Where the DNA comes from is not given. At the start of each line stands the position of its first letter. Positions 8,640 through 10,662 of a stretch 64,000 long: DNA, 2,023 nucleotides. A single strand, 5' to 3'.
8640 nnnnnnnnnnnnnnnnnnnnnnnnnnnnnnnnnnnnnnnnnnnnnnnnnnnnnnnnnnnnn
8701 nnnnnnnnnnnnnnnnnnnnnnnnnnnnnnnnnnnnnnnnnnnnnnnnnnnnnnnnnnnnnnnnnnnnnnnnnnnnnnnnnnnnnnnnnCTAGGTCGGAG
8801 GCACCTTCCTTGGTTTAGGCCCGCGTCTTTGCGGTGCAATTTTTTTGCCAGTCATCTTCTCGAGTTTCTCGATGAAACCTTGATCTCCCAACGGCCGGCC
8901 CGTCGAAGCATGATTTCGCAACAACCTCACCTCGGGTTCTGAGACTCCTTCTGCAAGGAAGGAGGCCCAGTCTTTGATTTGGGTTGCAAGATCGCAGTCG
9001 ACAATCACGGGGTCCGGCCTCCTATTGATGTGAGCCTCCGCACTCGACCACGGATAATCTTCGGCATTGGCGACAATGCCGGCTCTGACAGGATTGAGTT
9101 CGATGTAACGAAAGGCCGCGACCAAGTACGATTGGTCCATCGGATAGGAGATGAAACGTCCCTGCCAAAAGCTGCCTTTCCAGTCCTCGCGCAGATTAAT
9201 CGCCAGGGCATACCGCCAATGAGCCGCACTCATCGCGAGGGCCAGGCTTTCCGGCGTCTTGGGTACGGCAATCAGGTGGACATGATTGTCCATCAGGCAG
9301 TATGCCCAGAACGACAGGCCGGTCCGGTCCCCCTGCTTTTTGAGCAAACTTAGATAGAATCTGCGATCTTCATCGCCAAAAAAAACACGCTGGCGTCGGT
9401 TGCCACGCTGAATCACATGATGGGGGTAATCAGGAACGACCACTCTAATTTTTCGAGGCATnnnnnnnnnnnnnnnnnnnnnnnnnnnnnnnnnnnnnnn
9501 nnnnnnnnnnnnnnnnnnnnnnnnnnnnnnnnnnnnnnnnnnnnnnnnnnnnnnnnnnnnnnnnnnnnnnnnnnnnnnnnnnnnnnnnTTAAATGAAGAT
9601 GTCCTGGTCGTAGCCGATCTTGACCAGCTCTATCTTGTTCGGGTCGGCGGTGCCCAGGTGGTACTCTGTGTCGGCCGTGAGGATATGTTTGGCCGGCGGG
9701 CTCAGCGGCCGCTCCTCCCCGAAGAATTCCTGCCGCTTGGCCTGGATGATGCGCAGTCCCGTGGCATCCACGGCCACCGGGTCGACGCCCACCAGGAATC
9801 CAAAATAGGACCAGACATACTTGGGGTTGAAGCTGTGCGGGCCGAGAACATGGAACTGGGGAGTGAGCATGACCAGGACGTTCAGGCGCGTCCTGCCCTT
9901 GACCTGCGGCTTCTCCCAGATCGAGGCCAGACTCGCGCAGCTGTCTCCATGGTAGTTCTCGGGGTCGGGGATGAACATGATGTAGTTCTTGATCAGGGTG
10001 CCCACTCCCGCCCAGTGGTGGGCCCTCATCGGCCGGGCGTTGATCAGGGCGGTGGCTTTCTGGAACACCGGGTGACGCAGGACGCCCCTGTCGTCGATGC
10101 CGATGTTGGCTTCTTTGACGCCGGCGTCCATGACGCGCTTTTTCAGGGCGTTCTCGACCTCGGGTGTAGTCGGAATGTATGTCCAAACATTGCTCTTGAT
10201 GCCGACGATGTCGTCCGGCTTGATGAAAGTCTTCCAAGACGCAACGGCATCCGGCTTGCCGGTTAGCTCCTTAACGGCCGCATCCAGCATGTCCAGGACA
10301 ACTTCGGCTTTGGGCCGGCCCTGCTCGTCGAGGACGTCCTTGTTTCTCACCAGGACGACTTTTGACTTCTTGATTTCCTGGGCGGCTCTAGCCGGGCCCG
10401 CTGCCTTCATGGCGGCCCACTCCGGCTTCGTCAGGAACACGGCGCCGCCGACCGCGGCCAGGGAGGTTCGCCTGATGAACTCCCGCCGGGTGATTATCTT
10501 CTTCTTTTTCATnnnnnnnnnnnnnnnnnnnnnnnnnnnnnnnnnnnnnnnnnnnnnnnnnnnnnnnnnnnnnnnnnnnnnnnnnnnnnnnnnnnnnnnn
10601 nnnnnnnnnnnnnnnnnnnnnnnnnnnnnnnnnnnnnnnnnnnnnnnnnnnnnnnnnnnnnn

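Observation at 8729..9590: REP-RAYT-REP unit: an IS200-like tyrosine transposase flanked by inverted copies of repeat family B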

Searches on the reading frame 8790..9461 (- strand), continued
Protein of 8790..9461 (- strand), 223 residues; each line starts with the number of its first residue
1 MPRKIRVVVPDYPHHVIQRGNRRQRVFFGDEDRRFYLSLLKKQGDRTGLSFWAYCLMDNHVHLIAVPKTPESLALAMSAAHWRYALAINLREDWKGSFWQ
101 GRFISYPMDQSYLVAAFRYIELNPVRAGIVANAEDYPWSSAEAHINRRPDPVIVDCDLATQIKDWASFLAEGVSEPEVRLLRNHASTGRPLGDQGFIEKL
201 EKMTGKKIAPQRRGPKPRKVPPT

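Call 55: find_encoding_contigs(protein=P0080, flank=10000, max_places=2)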
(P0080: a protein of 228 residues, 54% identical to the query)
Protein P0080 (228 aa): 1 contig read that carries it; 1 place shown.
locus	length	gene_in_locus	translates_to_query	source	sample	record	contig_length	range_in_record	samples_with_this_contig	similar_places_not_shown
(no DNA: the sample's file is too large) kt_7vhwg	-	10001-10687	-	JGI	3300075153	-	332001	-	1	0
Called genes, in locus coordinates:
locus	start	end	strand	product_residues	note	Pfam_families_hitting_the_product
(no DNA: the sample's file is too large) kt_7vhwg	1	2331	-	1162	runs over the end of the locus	PF02811:PHP, PF07733:DNA_pol3_alpha, PF17657:DNA_pol3_finger, PF14579:HHH_6, PF01336:tRNA_anti-codon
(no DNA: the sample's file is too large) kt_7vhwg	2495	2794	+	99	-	PF04014:MazE_antitoxin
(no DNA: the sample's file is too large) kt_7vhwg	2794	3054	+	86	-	-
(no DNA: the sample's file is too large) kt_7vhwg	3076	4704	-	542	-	PF04471:Mrr_cat, PF22722:NA-iREase1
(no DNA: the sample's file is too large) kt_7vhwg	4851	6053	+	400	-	PF01676:Metalloenzyme, PF10143:PhosphMutase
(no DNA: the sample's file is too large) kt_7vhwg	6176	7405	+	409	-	PF01520:Amidase_3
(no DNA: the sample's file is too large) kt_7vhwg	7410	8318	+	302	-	PF04015:DUF362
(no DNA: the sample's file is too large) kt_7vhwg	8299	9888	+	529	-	PF12801:Fer4_5, PF25160:LdpA_Fe-S-bd (faint), PF12801:Fer4_5 (weak), PF14697:Fer4_21 (weak), PF00037:Fer4 (weak), PF12838:Fer4_7, PF14697:Fer4_21 (weak), PF00037:Fer4 (weak), +6 more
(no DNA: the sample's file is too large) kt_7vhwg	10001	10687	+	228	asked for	PF01797:Y1_Tnp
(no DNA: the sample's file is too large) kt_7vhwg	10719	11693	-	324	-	PF01012:ETF, PF00766:ETF_alpha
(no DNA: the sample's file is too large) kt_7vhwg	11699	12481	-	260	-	PF01012:ETF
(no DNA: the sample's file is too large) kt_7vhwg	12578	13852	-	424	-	PF00109:ketoacyl-synt, PF02801:Ketoacyl-synt_C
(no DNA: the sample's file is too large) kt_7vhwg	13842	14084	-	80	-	PF00550:PP-binding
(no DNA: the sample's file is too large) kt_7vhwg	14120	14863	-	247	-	PF00106:adh_short, PF08659:KR, PF13561:adh_short_C2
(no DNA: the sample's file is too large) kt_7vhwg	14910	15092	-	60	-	PF01783:Ribosomal_L32p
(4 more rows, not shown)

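Call 56: find_encoding_contigs(protein=P0039, flank=10000, max_places=2)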
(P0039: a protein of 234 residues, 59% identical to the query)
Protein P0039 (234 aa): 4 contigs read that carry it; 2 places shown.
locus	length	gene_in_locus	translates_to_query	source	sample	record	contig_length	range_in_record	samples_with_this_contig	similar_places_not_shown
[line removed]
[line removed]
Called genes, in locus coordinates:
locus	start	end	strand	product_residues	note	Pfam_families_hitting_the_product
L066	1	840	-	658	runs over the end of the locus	PF02129:Peptidase_S15, PF08530:PepX_C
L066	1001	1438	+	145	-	PF14361:RsbRD_N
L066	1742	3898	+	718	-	PF00246:Peptidase_M14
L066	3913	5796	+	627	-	PF00246:Peptidase_M14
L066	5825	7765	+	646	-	PF00474:SSF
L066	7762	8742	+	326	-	PF04041:Glyco_hydro_130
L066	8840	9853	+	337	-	PF01208:URO-D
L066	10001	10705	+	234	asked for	PF01797:Y1_Tnp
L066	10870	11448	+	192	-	PF00210:Ferritin, PF02915:Rubrerythrin, PF23458:DUF7130 (weak), PF21349:RUBY_RBDX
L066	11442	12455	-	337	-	PF00288:GHMP_kinases_N, PF08544:GHMP_kinases_C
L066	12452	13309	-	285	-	PF01261:AP_endonuc_2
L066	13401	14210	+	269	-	PF06439:3keto-disac_hyd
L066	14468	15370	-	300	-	PF00483:NTP_transferase (weak)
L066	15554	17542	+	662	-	PF00069:Pkinase, PF07714:PK_Tyr_Ser-Thr, PF01636:APH (faint), PF03109:ABC1 (weak)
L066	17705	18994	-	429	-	-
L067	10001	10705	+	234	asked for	PF01797:Y1_Tnp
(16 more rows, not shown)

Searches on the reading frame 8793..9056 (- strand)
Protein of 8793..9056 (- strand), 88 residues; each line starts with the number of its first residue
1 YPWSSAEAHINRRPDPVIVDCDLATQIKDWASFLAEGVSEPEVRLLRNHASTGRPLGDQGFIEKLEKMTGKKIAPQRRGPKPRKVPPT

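Call 58: search_protein_families(library=pfam, proteins=[window:8793-9056:-], max_evalue=10)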
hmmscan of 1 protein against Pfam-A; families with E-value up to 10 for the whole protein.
seq(88 aa): 0 families

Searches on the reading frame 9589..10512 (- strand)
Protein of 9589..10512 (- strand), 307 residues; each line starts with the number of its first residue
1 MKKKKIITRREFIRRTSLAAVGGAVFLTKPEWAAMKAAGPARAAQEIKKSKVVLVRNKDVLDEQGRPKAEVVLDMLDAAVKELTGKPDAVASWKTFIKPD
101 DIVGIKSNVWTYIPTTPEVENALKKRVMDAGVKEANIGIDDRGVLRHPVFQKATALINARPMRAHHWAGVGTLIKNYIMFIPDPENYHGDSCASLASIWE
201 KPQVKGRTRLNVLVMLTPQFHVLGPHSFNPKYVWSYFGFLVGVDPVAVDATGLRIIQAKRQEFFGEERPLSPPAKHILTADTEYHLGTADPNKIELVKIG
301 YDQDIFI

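Call 38: find_encoding_contigs(protein=window:9589-10512:-, flank=4000, max_places=10)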
Protein window:9589-10512:- (307 aa): 8 contigs read that carry it; 5 places shown.
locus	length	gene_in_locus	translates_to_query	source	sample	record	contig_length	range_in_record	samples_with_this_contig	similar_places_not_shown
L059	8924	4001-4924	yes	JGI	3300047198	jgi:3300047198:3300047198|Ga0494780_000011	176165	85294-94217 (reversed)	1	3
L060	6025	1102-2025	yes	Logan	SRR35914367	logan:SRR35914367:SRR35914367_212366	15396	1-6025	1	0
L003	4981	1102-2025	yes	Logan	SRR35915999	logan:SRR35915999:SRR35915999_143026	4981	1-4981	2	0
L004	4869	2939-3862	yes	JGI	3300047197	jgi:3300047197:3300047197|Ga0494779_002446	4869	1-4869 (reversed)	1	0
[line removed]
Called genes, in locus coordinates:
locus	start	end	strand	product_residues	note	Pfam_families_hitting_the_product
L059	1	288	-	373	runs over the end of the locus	PF02163:Peptidase_M50, PF00571:CBS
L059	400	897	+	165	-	PF04519:Bactofilin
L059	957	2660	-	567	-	PF00144:Beta-lactamase, PF11954:DUF3471 (faint)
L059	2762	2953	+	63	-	-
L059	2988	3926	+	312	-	PF20244:DUF6599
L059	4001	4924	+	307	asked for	PF04015:DUF362 (faint)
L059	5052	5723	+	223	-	PF01797:Y1_Tnp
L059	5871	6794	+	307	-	PF24400:DUF7544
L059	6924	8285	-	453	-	PF00069:Pkinase, PF07714:PK_Tyr_Ser-Thr, PF01636:APH (faint)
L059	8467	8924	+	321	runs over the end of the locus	PF01047:MarR (weak), PF12802:MarR_2 (weak), PF22166:WHD_ArnR1 (faint), PF13673:Acetyltransf_10, PF00583:Acetyltransf_1, PF13508:Acetyltransf_7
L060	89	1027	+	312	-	PF20244:DUF6599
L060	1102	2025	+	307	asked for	PF04015:DUF362 (faint)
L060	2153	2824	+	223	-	PF01797:Y1_Tnp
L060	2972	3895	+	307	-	PF24400:DUF7544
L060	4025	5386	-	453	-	PF00069:Pkinase, PF07714:PK_Tyr_Ser-Thr, PF01636:APH (faint)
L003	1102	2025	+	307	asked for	PF04015:DUF362 (faint)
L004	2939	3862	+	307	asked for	PF04015:DUF362 (faint)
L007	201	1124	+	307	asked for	PF04015:DUF362 (faint)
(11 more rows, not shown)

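Call 59: search_protein_families(library=pfam, proteins=[window:9589-10512:-], max_evalue=0.01)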
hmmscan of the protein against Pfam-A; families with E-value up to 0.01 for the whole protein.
window:9589-10512:- (307 aa): 1 family
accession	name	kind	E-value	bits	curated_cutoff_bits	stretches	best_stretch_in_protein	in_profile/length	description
PF04015.17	DUF362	-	1.5e-05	25.6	24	1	150-253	96-199/200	Domain of unknown function (DUF362)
